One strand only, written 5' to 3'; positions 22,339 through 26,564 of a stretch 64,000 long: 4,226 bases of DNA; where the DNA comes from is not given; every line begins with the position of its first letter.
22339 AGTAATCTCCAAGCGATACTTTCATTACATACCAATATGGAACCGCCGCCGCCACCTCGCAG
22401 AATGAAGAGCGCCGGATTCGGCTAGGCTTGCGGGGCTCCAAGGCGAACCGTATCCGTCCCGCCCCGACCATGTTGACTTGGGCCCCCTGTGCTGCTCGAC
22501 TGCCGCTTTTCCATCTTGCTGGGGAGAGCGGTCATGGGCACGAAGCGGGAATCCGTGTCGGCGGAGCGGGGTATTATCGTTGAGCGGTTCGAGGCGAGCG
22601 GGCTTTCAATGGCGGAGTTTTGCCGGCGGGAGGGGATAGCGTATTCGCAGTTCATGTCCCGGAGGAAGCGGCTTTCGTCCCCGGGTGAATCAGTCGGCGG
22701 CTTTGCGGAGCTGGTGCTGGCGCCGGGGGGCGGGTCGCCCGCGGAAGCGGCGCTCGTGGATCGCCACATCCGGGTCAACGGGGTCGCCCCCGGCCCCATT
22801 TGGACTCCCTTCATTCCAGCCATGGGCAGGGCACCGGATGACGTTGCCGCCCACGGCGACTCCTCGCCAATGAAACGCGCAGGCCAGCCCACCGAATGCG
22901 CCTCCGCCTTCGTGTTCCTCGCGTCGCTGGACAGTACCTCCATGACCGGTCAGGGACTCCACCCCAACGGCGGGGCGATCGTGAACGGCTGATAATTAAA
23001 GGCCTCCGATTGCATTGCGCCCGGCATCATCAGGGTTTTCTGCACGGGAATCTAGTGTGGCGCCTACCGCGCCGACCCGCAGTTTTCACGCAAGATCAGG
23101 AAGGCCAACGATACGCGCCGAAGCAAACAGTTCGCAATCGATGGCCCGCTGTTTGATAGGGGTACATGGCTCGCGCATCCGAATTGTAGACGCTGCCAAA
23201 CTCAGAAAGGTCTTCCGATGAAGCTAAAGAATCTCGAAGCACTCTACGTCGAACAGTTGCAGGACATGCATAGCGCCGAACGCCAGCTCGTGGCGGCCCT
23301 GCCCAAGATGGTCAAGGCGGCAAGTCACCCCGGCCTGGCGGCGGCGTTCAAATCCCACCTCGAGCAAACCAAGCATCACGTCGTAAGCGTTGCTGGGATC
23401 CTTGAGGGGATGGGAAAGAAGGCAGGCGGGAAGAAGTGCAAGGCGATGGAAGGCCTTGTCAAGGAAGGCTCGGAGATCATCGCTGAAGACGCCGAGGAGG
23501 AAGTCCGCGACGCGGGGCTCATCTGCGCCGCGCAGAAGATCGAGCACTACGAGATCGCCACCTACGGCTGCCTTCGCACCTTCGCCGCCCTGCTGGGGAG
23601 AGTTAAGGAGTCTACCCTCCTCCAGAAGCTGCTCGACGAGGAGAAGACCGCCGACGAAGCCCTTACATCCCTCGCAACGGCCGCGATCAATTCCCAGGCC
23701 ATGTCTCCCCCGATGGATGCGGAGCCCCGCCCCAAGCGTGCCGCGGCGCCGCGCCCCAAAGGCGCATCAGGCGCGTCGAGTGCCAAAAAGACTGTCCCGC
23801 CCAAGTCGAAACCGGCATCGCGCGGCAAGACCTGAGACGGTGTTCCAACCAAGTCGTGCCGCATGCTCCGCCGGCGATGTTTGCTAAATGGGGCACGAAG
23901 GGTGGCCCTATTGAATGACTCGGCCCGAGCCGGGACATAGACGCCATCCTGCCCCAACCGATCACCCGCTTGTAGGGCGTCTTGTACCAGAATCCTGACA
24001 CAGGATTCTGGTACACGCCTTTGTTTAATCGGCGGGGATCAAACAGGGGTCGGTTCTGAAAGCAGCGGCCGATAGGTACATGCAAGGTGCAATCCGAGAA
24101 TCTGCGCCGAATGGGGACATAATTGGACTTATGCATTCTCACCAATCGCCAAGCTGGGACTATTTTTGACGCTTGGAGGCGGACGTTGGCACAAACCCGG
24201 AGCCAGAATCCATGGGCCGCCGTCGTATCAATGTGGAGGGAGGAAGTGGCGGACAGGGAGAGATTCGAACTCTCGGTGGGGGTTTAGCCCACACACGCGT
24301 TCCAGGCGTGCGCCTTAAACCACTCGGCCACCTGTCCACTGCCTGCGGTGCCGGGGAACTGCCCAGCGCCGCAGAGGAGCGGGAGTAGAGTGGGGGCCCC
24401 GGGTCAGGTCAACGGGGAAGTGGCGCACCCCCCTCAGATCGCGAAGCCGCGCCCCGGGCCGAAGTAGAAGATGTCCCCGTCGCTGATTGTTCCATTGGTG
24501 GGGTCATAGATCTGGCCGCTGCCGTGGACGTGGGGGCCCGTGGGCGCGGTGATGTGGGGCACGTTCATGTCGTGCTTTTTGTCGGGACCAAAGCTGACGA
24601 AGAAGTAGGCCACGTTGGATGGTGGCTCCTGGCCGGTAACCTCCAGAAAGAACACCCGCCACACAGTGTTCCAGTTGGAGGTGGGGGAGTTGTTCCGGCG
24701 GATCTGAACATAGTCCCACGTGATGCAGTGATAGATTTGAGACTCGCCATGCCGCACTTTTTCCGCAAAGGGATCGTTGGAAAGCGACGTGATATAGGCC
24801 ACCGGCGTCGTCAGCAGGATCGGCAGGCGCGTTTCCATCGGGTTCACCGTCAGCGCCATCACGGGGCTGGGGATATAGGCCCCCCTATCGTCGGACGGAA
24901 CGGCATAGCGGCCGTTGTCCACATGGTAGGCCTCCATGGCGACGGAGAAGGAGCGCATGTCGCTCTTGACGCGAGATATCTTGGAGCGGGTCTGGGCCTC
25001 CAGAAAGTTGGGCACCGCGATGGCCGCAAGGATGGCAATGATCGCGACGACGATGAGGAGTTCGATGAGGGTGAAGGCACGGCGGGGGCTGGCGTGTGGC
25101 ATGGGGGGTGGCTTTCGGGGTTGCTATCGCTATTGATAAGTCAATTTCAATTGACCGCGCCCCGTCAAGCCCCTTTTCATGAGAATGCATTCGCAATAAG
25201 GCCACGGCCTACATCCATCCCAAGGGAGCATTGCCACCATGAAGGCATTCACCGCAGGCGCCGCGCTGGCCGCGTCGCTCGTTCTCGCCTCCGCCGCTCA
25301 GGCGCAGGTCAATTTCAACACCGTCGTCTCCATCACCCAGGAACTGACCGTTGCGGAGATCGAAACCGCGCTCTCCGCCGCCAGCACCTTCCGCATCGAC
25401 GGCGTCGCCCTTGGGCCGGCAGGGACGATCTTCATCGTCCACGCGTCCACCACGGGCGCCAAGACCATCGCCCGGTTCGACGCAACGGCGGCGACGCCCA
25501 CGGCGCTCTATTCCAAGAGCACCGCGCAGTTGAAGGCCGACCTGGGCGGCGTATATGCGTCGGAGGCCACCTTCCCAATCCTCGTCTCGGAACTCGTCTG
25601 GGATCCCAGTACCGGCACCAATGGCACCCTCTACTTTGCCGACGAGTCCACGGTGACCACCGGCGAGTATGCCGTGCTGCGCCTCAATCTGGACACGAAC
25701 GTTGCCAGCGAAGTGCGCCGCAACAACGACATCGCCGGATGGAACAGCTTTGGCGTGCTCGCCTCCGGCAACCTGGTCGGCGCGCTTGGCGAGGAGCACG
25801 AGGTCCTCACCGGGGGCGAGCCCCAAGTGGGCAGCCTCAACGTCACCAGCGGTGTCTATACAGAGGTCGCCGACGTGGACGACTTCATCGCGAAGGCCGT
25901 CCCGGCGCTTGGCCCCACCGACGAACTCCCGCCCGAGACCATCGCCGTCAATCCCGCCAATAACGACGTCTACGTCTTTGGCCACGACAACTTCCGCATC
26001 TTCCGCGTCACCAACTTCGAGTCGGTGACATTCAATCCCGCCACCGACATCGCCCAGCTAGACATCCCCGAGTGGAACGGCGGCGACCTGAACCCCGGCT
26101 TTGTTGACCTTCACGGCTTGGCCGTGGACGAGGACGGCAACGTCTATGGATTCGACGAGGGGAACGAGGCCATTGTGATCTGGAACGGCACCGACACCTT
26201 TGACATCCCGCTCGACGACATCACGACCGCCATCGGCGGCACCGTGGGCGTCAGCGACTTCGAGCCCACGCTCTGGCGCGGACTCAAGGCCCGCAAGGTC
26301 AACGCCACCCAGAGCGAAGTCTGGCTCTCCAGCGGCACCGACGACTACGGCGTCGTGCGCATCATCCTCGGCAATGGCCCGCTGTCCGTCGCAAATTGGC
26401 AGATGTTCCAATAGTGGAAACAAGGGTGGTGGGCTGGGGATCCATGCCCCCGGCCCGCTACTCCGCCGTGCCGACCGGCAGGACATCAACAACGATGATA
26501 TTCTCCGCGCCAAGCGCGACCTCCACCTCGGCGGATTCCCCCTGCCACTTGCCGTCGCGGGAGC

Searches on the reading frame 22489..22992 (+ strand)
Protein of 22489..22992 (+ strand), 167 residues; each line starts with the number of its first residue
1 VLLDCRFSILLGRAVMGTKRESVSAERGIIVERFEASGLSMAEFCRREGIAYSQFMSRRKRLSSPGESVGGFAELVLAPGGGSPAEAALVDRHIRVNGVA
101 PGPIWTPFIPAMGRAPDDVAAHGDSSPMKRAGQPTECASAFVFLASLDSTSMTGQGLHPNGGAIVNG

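Call 20: search_protein_families(library=pfam, proteins=[window:22489-22992:+], max_evalue=0.001)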
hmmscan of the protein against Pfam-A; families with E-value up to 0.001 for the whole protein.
window:22489-22992:+ (167 aa): 1 family
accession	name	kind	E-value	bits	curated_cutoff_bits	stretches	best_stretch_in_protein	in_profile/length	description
PF13561.12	adh_short_C2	-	1.4e-15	58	27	1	89-162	161-234/236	Enoyl-(Acyl carrier protein) reductase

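Call 65: search_protein_families(library=pfam, proteins=[window:22489-22992:+], max_evalue=5)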
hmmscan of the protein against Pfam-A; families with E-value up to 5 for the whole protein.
window:22489-22992:+ (167 aa): 2 families
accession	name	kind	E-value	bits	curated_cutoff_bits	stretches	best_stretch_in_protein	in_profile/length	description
PF13561.12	adh_short_C2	-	1.4e-15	58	27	1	89-162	161-234/236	Enoyl-(Acyl carrier protein) reductase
PF21983.2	NikA-like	-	0.0049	17.4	27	1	25-50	14-39/72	Mobilization protein NikA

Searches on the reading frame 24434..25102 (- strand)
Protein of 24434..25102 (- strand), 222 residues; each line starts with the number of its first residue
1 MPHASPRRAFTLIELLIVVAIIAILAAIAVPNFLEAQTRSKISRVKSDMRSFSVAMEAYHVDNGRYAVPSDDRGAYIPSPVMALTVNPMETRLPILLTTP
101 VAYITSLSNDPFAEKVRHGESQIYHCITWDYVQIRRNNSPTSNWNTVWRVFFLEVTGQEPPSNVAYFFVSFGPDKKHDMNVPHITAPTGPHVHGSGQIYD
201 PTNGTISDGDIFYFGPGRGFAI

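Call 5: search_protein_families(library=pfam, proteins=[window:24434-25102:-], max_evalue=0.1)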
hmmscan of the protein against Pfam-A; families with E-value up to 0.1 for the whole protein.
window:24434-25102:- (222 aa): 2 families
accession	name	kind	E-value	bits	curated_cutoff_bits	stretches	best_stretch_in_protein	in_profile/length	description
PF07963.17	N_methyl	-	1.8e-08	34.1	21.2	1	7-30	4-27/27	Prokaryotic N-terminal methylation motif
PF08334.16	T2SSG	-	0.0053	17.2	21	1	33-74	2-41/108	Type II secretion system (T2SS), protein G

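Call 6: search_protein_families(library=ncbifam, proteins=[window:24434-25102:-], max_evalue=0.1)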
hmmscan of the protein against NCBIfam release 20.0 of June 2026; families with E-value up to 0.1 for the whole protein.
window:24434-25102:- (222 aa): 13 families
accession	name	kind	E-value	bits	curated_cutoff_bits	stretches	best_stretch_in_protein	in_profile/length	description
NF041775.1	typeIV_PilA_Myxo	equivalog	1.7e-17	64.1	400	1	7-113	10-121/214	type IV pilin protein PilA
TIGR01710.1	typeII_sec_gspG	equivalog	3.9e-15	56.1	88.85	1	8-115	1-98/134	type II secretion system major pseudopilin GspG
NF007862.0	PRK10574.1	equivalog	5.6e-09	36.3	138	1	7-90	4-86/145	prepilin peptidase-dependent pilin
NF040999.1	pilin_ComGC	equivalog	3.3e-08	33.6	75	1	8-66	2-60/84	competence type IV pilus major pilin ComGC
TIGR02532.1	IV_pilin_GFxxxE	domain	4.6e-08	32.6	16.3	1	7-30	1-24/24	prepilin-type N-terminal cleavage/methylation domain-containing protein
TIGR01708.2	typeII_sec_gspH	equivalog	1.4e-05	25.2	80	1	8-43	2-37/169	type II secretion system minor pseudopilin GspH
TIGR02596.1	TIGR02596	subfamily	9.4e-05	22.6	70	1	10-39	1-33/196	Verru_Chthon cassette protein D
NF041013.1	T4P_ComGE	equivalog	0.00019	21.5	49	1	8-46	4-42/83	competence type IV pilus minor pilin ComGE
NF007800.0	PRK10506.1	equivalog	0.0002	21.2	158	1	7-55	8-56/163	prepilin peptidase-dependent protein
TIGR01711.1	gspJ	equivalog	0.00063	19.6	64.85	1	9-62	2-56/192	type II secretion system minor pseudopilin GspJ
TIGR02599.1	TIGR02599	subfamily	0.00084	18.7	256.5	1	9-59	1-49/361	Verru_Chthon cassette protein C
NF040982.1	ComGD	equivalog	0.0036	17.7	70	1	8-35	2-29/139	competence type IV pilus minor pilin ComGD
TIGR01707.1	gspI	equivalog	0.047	14.2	44.35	1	10-39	2-30/101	type II secretion system minor pseudopilin GspI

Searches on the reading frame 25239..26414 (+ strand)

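Call 5: search_protein_families(library=pfam, proteins=[window:25239-26414:+], max_evalue=0.1)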
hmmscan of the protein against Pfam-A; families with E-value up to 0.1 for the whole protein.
window:25239-26414:+ (391 aa): 2 families
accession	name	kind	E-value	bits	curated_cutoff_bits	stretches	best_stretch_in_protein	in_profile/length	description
PF13540.12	RCC1_2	-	0.018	15.3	22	0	291-305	9-23/30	Regulator of chromosome condensation (RCC1) repeat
PF01436.27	NHL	-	0.058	13.9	20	0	290-303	3-16/28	NHL repeat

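Call 6: search_protein_families(library=ncbifam, proteins=[window:25239-26414:+], max_evalue=0.1)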
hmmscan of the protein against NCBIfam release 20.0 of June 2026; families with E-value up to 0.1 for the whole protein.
window:25239-26414:+ (391 aa): 0 families
